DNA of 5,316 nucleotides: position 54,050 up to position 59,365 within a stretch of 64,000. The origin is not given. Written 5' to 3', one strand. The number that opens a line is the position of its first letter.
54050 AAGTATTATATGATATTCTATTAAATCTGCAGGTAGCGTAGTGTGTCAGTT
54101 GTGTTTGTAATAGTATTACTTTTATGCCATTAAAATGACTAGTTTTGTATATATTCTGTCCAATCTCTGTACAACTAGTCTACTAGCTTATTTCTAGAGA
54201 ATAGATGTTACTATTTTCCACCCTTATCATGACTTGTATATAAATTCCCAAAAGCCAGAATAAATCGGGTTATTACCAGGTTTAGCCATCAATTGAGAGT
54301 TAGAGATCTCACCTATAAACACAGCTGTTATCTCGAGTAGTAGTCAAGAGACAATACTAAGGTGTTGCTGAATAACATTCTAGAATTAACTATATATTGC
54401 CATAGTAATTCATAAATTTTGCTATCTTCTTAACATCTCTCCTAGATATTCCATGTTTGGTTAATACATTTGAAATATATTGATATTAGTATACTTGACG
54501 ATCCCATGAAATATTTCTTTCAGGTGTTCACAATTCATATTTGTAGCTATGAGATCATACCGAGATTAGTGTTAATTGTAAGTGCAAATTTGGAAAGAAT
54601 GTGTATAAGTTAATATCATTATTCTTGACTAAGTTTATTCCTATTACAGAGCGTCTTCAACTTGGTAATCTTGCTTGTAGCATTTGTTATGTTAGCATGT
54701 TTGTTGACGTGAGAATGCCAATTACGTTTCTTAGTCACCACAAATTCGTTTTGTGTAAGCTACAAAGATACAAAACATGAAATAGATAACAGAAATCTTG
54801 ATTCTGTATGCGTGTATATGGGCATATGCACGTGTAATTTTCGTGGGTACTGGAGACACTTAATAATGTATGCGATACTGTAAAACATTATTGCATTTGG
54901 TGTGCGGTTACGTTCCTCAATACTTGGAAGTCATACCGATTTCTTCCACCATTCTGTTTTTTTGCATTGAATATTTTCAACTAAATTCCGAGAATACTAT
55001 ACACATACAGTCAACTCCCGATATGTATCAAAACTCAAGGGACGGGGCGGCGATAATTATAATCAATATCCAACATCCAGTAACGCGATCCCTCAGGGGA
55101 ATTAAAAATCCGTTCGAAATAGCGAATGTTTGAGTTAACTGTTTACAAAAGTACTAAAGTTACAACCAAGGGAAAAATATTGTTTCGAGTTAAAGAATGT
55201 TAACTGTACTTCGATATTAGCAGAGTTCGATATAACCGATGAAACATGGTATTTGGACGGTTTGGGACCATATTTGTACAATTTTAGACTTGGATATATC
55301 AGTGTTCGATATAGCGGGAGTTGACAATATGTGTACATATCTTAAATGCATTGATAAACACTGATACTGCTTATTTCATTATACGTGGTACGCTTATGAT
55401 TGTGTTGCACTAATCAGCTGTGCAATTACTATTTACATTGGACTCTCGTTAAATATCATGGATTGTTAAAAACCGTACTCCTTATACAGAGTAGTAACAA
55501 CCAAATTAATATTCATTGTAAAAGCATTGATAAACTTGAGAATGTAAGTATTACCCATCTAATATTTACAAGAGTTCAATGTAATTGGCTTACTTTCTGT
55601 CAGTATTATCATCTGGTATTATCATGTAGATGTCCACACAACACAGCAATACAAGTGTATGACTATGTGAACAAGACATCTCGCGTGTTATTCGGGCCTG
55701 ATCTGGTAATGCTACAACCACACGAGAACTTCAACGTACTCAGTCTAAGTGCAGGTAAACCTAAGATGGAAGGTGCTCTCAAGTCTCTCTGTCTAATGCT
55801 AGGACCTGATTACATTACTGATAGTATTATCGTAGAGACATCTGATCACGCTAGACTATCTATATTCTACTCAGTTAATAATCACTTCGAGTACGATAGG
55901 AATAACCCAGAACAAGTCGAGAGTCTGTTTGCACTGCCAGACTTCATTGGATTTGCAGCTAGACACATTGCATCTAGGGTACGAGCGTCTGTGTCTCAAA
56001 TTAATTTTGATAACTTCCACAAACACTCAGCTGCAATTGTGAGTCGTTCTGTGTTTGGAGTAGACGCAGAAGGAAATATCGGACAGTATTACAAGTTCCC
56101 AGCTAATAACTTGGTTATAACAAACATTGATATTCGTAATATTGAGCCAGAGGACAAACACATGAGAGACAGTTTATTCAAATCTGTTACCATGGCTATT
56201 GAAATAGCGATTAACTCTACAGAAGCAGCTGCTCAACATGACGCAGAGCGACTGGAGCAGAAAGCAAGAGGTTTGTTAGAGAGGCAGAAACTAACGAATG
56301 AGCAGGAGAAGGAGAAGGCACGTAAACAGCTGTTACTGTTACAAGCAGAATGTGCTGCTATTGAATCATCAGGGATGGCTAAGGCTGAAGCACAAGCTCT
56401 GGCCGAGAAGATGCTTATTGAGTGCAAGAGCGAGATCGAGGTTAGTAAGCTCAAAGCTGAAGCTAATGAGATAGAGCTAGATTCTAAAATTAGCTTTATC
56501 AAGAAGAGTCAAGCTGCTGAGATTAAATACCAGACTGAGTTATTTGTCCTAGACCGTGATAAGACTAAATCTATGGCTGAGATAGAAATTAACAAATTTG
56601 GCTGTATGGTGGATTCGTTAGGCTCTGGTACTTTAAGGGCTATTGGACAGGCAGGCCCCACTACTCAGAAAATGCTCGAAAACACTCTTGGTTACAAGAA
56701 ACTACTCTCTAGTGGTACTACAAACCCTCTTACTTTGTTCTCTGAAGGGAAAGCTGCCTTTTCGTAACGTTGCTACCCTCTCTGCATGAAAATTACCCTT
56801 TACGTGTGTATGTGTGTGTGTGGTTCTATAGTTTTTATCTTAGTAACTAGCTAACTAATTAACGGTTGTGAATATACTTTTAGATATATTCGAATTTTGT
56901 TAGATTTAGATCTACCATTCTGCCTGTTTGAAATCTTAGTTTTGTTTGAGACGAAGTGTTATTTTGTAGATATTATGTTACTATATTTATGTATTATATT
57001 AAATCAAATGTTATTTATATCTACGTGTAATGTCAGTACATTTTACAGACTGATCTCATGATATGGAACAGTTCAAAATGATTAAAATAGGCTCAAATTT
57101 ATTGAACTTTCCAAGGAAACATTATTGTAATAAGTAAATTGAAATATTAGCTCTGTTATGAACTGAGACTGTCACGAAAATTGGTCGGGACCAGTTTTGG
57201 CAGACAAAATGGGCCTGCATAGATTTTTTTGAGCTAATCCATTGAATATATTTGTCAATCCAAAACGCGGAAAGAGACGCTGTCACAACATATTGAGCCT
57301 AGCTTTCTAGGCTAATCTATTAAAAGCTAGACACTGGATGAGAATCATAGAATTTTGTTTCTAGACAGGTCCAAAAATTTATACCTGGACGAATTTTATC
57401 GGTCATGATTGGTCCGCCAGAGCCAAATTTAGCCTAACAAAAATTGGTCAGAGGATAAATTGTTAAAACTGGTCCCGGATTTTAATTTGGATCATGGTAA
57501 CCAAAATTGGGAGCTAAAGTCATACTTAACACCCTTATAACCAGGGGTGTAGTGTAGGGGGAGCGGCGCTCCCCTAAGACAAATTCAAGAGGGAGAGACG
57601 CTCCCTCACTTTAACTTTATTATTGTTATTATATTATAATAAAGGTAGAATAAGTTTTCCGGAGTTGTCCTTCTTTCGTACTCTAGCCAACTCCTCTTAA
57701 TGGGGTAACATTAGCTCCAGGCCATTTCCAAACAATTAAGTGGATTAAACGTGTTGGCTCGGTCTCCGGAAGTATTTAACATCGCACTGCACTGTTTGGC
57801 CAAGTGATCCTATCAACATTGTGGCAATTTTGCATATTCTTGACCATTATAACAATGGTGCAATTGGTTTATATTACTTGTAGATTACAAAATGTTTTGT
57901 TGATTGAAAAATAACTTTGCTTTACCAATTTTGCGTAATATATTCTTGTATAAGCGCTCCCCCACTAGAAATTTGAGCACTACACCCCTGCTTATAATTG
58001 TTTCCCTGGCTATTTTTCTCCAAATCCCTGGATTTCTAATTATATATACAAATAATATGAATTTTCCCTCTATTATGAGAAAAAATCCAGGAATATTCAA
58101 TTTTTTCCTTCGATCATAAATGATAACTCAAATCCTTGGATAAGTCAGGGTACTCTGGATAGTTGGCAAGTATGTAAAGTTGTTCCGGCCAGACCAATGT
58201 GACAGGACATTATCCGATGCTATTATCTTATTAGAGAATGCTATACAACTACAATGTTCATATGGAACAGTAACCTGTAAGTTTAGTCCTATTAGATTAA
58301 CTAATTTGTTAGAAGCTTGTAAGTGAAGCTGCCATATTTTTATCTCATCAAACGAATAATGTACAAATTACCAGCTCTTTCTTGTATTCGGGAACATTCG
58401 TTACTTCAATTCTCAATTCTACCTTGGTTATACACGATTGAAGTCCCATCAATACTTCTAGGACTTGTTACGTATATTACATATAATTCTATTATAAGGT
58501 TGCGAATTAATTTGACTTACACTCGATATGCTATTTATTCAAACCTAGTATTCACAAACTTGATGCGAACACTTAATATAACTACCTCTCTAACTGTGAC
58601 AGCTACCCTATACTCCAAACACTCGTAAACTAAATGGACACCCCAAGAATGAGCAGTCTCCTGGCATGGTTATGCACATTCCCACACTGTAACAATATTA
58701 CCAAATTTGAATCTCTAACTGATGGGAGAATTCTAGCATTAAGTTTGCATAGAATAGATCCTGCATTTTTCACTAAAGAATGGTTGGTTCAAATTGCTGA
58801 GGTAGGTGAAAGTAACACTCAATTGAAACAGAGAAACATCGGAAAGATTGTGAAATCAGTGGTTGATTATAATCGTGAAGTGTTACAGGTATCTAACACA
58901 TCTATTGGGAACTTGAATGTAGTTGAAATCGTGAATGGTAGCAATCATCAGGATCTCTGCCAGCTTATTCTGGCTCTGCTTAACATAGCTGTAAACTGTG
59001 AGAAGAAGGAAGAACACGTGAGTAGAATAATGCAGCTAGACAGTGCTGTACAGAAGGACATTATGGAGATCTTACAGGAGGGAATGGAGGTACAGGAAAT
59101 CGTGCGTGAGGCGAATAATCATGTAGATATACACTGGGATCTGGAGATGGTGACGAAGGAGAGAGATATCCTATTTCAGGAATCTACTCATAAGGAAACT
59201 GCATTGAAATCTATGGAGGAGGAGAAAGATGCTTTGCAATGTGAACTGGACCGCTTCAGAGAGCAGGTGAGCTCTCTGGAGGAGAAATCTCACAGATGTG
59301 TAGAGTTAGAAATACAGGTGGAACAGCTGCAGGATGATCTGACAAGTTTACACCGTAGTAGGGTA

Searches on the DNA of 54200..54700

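Call 59: search_rna_families(source=window, start=54200, end=54700, threshold=evalue, max_evalue=1)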
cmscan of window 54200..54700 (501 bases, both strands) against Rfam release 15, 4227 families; matches with E-value up to 1: 0.
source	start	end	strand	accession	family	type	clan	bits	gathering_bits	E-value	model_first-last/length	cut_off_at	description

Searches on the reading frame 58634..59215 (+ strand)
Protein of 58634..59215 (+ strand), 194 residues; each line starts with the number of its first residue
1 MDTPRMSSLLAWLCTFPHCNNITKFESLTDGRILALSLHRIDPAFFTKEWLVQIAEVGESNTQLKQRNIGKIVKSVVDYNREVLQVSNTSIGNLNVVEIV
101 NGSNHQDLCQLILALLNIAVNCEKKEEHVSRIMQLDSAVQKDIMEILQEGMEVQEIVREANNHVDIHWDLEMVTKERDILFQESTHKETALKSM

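Call 20: find_homologous_proteins(query=window:58634-59215:+, max_evalue=0.00001)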
Query seq(194 aa): 61 candidates shared short words with the query, none scored E <= 0.00001.
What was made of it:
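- Tried and rejected: The Hook N-terminus alone found 61 candidates, none significant (call 20).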
